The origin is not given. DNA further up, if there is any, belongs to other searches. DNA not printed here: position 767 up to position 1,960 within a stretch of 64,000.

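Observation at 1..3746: Translationally chained operon: WcaJ-type phosphoglycosyltransferase, UbiA (DPPR-synthase-like) prenyltransferase, DUF362 and ispE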

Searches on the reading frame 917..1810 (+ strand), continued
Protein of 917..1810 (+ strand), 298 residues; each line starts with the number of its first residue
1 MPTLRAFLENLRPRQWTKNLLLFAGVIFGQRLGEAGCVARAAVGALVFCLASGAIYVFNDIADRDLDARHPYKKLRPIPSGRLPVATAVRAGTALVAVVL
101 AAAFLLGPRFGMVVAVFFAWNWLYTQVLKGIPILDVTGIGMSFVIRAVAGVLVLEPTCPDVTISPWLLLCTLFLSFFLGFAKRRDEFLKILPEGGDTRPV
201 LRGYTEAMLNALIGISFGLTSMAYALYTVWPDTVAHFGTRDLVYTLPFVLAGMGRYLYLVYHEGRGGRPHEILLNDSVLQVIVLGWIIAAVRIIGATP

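Call 49: search_protein_families(library=ncbifam, proteins=[L069:10828-11790:+, L069:9998-10864:+, L043:10880-11230:+, L076:16119-17084:+, L060:10942-12012:+, L060:10004-10876:+, L038:9953-10879:+, L038:10919-11794:+, L075:9932-10846:+], max_evalue=0.00001)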
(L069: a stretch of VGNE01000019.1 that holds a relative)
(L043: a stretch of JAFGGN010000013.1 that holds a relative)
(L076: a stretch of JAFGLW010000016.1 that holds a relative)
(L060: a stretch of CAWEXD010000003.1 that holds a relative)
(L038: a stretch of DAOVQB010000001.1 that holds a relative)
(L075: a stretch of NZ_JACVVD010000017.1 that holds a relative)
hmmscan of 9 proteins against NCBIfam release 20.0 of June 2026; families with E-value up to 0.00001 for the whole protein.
L069:10828-11790:+ (321 aa): 15 families
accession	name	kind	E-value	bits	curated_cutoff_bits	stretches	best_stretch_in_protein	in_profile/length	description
TIGR00549.1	mevalon_kin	equivalog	1.9e-77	260.4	163.05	1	19-294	1-276/276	mevalonate kinase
NF003036.0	PRK03926.1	equivalog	4.7e-65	219.6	403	1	16-319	3-290/302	mevalonate kinase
NF003006.0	PRK03817.1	equivalog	1.7e-23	83.1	443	2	204-308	222-326/352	galactokinase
TIGR00131.1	gal_kin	equivalog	2.5e-15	56.3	226.65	1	241-310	294-365/388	galactokinase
NF001816.0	PRK00555.1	equivalog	2.8e-14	52.9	509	1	243-310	271-339/363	galactokinase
NF003472.0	PRK05101.1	equivalog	2.4e-13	49.8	499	1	231-315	277-364/382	galactokinase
NF003705.0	PRK05322.1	equivalog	4.2e-13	48.8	385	1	229-305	281-359/388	galactokinase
TIGR01220.1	Pmev_kin_Gr_pos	equivalog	3.4e-12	46.1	165.7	1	177-299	206-333/358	phosphomevalonate kinase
TIGR00191.1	thrB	equivalog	2e-11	43.3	168.25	1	76-309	58-278/304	homoserine kinase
NF002288.1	PRK01212.1-4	equivalog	2.7e-11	43.1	194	1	70-316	49-287/303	homoserine kinase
NF049969.1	GlMnHpPKinHddA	equivalog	3e-11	43.3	600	0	87-155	86-153/338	D-glycero-D-manno-heptose 7-phosphate kinase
NF040957.1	Arch_PMK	equivalog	1.8e-10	40.8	500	1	17-297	2-289/316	phosphomevalonate kinase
NF002870.0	PRK03188.1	equivalog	5.4e-09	35.2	286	0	235-317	214-293/310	4-(cytidine 5'-diphospho)-2-C-methyl-D-erythritol kinase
NF009948.0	PRK13412.1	equivalog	2.5e-07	28.8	721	0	193-298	832-938/974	bifunctional fucokinase/fucose-1-phosphate guanylyltransferase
TIGR01920.1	Shik_kin_archae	equivalog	5.6e-06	25.9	126.85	0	79-134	51-104/266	shikimate kinase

L069:9998-10864:+ (289 aa): 10 families
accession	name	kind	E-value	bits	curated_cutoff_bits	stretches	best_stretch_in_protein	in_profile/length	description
NF008977.0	PRK12324.1-2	equivalog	8.3e-85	284.8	234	1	1-288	1-289/297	decaprenyl-phosphate phosphoribosyltransferase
NF008978.0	PRK12324.1-4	equivalog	5.3e-74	249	207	1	3-287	33-320/322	decaprenyl-phosphate phosphoribosyltransferase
NF008976.0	PRK12324.1-1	equivalog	2.3e-56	191.4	474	1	3-288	19-305/306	decaprenyl-phosphate phosphoribosyltransferase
NF006088.0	PRK08238.1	equivalog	2.4e-52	178.2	351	1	2-283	192-477/482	UbiA family prenyltransferase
NF009523.0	PRK12884.1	equivalog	1.2e-13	50.9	269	1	36-176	36-171/279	prenyltransferase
TIGR01473.1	cyoE_ctaB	equivalog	1.3e-09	38.2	210.3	1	6-136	4-136/281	heme o synthase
NF009609.0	PRK13106.1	equivalog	2e-07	30.7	349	1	45-169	58-189/301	prenyltransferase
NF035940.1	prenyl_rel_EboC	equivalog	2e-07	30.7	250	1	48-153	51-153/292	UbiA-like protein EboC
TIGR01474.1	ubiA_proteo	equivalog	1.1e-06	28.3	275.45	1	41-145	46-148/282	4-hydroxybenzoate octaprenyltransferase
NF009521.0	PRK12882.1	equivalog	9.7e-06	25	296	0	39-138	41-138/280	geranylgeranylglycerol-phosphate geranylgeranyltransferase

L043:10880-11230:+ (117 aa): 2 families
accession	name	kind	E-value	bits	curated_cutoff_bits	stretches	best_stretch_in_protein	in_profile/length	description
NF002816.2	PRK02971.1-2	equivalog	5.8e-12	46.1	99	1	9-116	5-117/120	4-amino-4-deoxy-L-arabinose-phosphoundecaprenol flippase subunit ArnF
TIGR03340.1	phn_DUF6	hypoth_equivalog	1.1e-06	28.6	288.15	1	64-116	83-134/281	phosphonate utilization associated putative membrane protein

L076:16119-17084:+ (322 aa): 13 families
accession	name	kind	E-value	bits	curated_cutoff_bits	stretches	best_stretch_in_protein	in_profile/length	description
TIGR03965.1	mycofact_glyco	equivalog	9.3e-21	74.2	280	2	3-126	70-194/467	mycofactocin biosynthesis glycosyltransferase MftF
NF041875.1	EPS_EpsD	equivalog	1.8e-20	73.6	370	2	9-111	1-105/325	exopolysaccharide biosynthesis glycosyltransferase EpsD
TIGR03937.1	PgaC_IcaA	equivalog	2e-15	56.7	422.3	1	3-119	41-159/407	poly-beta-1,6-N-acetyl-D-glucosamine synthase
TIGR04283.1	glyco_like_mftF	equivalog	4.1e-15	56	182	1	9-114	1-101/221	TIGR04283 family arsenosugar biosynthesis glycosyltransferase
TIGR01556.1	rhamnosyltran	subfamily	4e-14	52.5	200.55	2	29-163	13-152/281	rhamnosyltransferase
NF007482.0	PRK10073.1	equivalog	5.9e-11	41.9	423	1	4-108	3-108/334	glycosyltransferase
TIGR03111.1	glyc2_xrt_Gpos1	hypoth_equivalog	1.4e-10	40.6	363.95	1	4-128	46-174/439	TIGR03111 family XrtG-associated glycosyltransferase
NF038302.1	EPS_HpsE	equivalog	6.2e-10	38.5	300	1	8-121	2-122/307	hormogonium polysaccharide biosynthesis glycosyltransferase HpsE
NF047683.1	TeichurnBiosyTuaG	equivalog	4.2e-08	33.2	400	1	7-111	6-112/252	teichuronic acid biosynthesis protein TuaG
TIGR04009.1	wcaE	equivalog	5.2e-08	32.5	369.2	1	9-95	3-92/248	colanic acid biosynthesis glycosyltransferase WcaE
NF038299.1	EPS_HpsN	equivalog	6.8e-08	31.8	425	1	8-231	2-212/317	hormogonium polysaccharide biosynthesis glycosyltransferase HpsN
NF045692.1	OglycostaseCruG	equivalog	9e-07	28.1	600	0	187-238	203-254/386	2'-O-glycosyltransferase CruG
NF041394.1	GtaseAglG_Halo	equivalog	1.1e-06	28.1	440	0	9-110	3-107/304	glucosyl-dolichyl phosphate glucuronosyltransferase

L060:10942-12012:+ (357 aa): 1 family
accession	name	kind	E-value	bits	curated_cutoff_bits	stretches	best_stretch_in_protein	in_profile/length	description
NF052623.1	Npun_F2552_fam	equivalog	1.4e-08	34.5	500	1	147-280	137-272/314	Npun_F2552 family protein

L060:10004-10876:+ (291 aa): 10 families
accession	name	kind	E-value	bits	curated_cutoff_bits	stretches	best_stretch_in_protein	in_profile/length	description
NF008977.0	PRK12324.1-2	equivalog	8.5e-86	288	234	1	1-290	1-290/297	decaprenyl-phosphate phosphoribosyltransferase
NF008978.0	PRK12324.1-4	equivalog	6.4e-71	238.9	207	1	3-289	33-321/322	decaprenyl-phosphate phosphoribosyltransferase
NF008976.0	PRK12324.1-1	equivalog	7.5e-52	176.6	474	1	4-289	20-305/306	decaprenyl-phosphate phosphoribosyltransferase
NF006088.0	PRK08238.1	equivalog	1.7e-51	175.4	351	1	4-285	194-478/482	UbiA family prenyltransferase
NF009523.0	PRK12884.1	equivalog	8.4e-13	48.1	269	1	21-174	24-170/279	prenyltransferase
NF035940.1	prenyl_rel_EboC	equivalog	1.7e-09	37.5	250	1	41-165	44-165/292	UbiA-like protein EboC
NF009521.0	PRK12882.1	equivalog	1.2e-08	34.5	296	1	21-138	25-138/280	geranylgeranylglycerol-phosphate geranylgeranyltransferase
NF045897.1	SCO3242_trans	equivalog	2.2e-08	34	260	1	39-140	34-132/287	SCO3242 family prenyltransferase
TIGR01473.1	cyoE_ctaB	equivalog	3.5e-08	33.5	210.3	1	9-164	7-166/281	heme o synthase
NF009522.0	PRK12883.1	equivalog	9.7e-07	28.6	353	1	50-168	50-167/279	geranylgeranylglycerol-phosphate geranylgeranyltransferase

L038:9953-10879:+ (309 aa): 16 families
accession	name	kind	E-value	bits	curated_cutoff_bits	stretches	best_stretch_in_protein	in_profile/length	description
NF008977.0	PRK12324.1-2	equivalog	4.7e-81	272.4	234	1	19-306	2-287/297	decaprenyl-phosphate phosphoribosyltransferase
NF008978.0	PRK12324.1-4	equivalog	5.3e-59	199.8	207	1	18-306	31-319/322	decaprenyl-phosphate phosphoribosyltransferase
NF006088.0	PRK08238.1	equivalog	4e-54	184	351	1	19-276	192-450/482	UbiA family prenyltransferase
NF008976.0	PRK12324.1-1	equivalog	5.8e-34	117.9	474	1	18-298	17-295/306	decaprenyl-phosphate phosphoribosyltransferase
NF009523.0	PRK12884.1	equivalog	2.2e-17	63.2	269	1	39-184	19-164/279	prenyltransferase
TIGR01473.1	cyoE_ctaB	equivalog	1.4e-11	44.7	210.3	1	26-186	7-169/281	heme o synthase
TIGR01475.1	ubiA_other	subfamily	6.6e-11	42.2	180.8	1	36-186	20-169/282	UbiA-like polyprenyltransferase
TIGR01474.1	ubiA_proteo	equivalog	1.8e-10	40.8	275.45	1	35-180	17-166/282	4-hydroxybenzoate octaprenyltransferase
NF009521.0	PRK12882.1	equivalog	8.3e-10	38.3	296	1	45-157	30-140/280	geranylgeranylglycerol-phosphate geranylgeranyltransferase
NF035940.1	prenyl_rel_EboC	equivalog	4.8e-08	32.7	250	1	61-174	46-157/292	UbiA-like protein EboC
NF009512.0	PRK12872.1-1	equivalog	2.8e-07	30.4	278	1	59-163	44-151/303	geranylgeranylglycerol-phosphate geranylgeranyltransferase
NF005742.0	PRK07566.1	equivalog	4.3e-07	29.3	313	1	13-181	22-194/315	chlorophyll synthase ChlG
NF009517.0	PRK12876.1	equivalog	3e-06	26.9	419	1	47-184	41-175/300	prenyltransferase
NF009522.0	PRK12883.1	equivalog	3.3e-06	26.8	353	1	60-188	43-168/279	geranylgeranylglycerol-phosphate geranylgeranyltransferase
NF009514.0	PRK12873.1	equivalog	5e-06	26.1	246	1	22-124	13-117/297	4-hydroxybenzoate polyprenyltransferase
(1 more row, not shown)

L038:10919-11794:+ (292 aa): 9 families
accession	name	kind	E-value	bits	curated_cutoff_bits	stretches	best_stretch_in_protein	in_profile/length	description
TIGR00154.1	ispE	equivalog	1.8e-59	201.7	138.7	1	3-271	2-271/294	4-(cytidine 5'-diphospho)-2-C-methyl-D-erythritol kinase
NF002870.0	PRK03188.1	equivalog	1.4e-54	184.9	286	1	9-276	16-288/310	4-(cytidine 5'-diphospho)-2-C-methyl-D-erythritol kinase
NF011202.0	PRK14608.1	equivalog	2.2e-48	165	204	1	7-268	13-275/294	4-(cytidine 5'-diphospho)-2-C-methyl-D-erythritol kinase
NF011205.0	PRK14611.1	equivalog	2.6e-37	128.8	364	1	7-281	5-272/275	4-(cytidine 5'-diphospho)-2-C-methyl-D-erythritol kinase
NF003216.0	PRK04181.1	equivalog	1.4e-26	93.8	191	1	6-253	3-249/257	4-(cytidine 5'-diphospho)-2-C-methyl-D-erythritol kinase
NF011207.0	PRK14613.1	equivalog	4.3e-26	91.8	359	1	79-258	87-270/297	4-(cytidine 5'-diphospho)-2-C-methyl-D-erythritol kinase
NF004568.0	PRK05905.1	equivalog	5.2e-15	55.8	321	1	4-161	4-164/261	4-(cytidine 5'-diphospho)-2-C-methyl-D-erythritol kinase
TIGR00191.1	thrB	equivalog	6.1e-11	41.7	168.25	1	48-261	40-268/304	homoserine kinase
NF002288.1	PRK01212.1-4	equivalog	1.7e-09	37.1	194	1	38-130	25-121/303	homoserine kinase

L075:9932-10846:+ (305 aa): 14 families
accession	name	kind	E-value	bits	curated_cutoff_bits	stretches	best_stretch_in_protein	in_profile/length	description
NF008977.0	PRK12324.1-2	equivalog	3.2e-78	263.2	234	1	23-301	4-287/297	decaprenyl-phosphate phosphoribosyltransferase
NF008978.0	PRK12324.1-4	equivalog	6.5e-67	225.7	207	1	24-298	35-316/322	decaprenyl-phosphate phosphoribosyltransferase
NF008976.0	PRK12324.1-1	equivalog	6.6e-54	183.4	474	1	26-293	23-295/306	decaprenyl-phosphate phosphoribosyltransferase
NF006088.0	PRK08238.1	equivalog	1.9e-49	168.6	351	1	20-263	191-442/482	UbiA family prenyltransferase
NF009523.0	PRK12884.1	equivalog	3.7e-15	55.9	269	1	39-193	23-170/279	prenyltransferase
TIGR01473.1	cyoE_ctaB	equivalog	2.3e-12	47.3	210.3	1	23-269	2-245/281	heme o synthase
NF003349.0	PRK04375.1-2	equivalog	3.8e-10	39.4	246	1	22-149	26-154/318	heme o synthase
NF009522.0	PRK12883.1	equivalog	8.5e-10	38.6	353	1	59-187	41-167/279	geranylgeranylglycerol-phosphate geranylgeranyltransferase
NF035940.1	prenyl_rel_EboC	equivalog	1.2e-09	38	250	1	24-151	2-132/292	UbiA-like protein EboC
NF005742.0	PRK07566.1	equivalog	3.1e-09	36.4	313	1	17-172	24-184/315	chlorophyll synthase ChlG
NF009521.0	PRK12882.1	equivalog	3.7e-09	36.2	296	1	24-157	8-138/280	geranylgeranylglycerol-phosphate geranylgeranyltransferase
TIGR01474.1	ubiA_proteo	equivalog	2.4e-08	33.8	275.45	1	21-124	13-109/282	4-hydroxybenzoate octaprenyltransferase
NF003348.0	PRK04375.1-1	equivalog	5.3e-08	32.6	285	1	23-243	5-218/292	heme o synthase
NF045897.1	SCO3242_trans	equivalog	4.4e-07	29.8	260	1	66-148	37-122/287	SCO3242 family prenyltransferase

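Call 61: search_protein_families(library=pfam, alignment_id=A4, max_evalue=0.00001)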
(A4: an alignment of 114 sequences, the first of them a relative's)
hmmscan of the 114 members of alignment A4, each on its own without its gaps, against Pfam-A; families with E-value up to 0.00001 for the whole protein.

A. member 1, L026:6280-7029:+ (250 aa): 1 family
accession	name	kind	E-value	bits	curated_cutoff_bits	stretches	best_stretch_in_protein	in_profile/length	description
PF13557.12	Phenol_MetA_deg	-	3.8e-09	37.4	22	1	77-235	63-225/242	Putative MetA-pathway of phenol degradation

B. families by the number of members that match (of 114 scanned): 151 families (the first 25 are shown)
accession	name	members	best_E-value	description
PF00892.27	EamA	7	2.3e-35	EamA-like transporter family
PF00893.25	Multi_Drug_Res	5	7.2e-09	Small Multidrug Resistance protein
PF01370.27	Epimerase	4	1.2e-66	NAD dependent epimerase/dehydratase family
PF16363.11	GDP_Man_Dehyd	4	5.8e-61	GDP-mannose 4,6 dehydratase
PF01073.25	3Beta_HSD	4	3.9e-33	3-beta hydroxysteroid dehydrogenase/isomerase family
PF02719.21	Polysacc_synt_2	4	8.6e-22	Polysaccharide biosynthesis protein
PF07993.18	NAD_binding_4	4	3.4e-18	Male sterility protein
PF13460.12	NAD_binding_10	4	3.7e-14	NAD(P)H-binding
PF04321.23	RmlD_sub_bind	4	6.6e-13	RmlD substrate binding domain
PF01380.27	SIS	3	8.1e-61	SIS domain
PF02681.20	DUF212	3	3.1e-32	Divergent PAP2 family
PF13692.12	Glyco_trans_1_4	3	1.5e-22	Glycosyl transferases group 1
PF13522.11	GATase_6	3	1.2e-21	Glutamine amidotransferase domain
PF13537.11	GATase_7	3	1.8e-17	Glutamine amidotransferase domain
PF13646.12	HEAT_2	3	1.6e-16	HEAT repeats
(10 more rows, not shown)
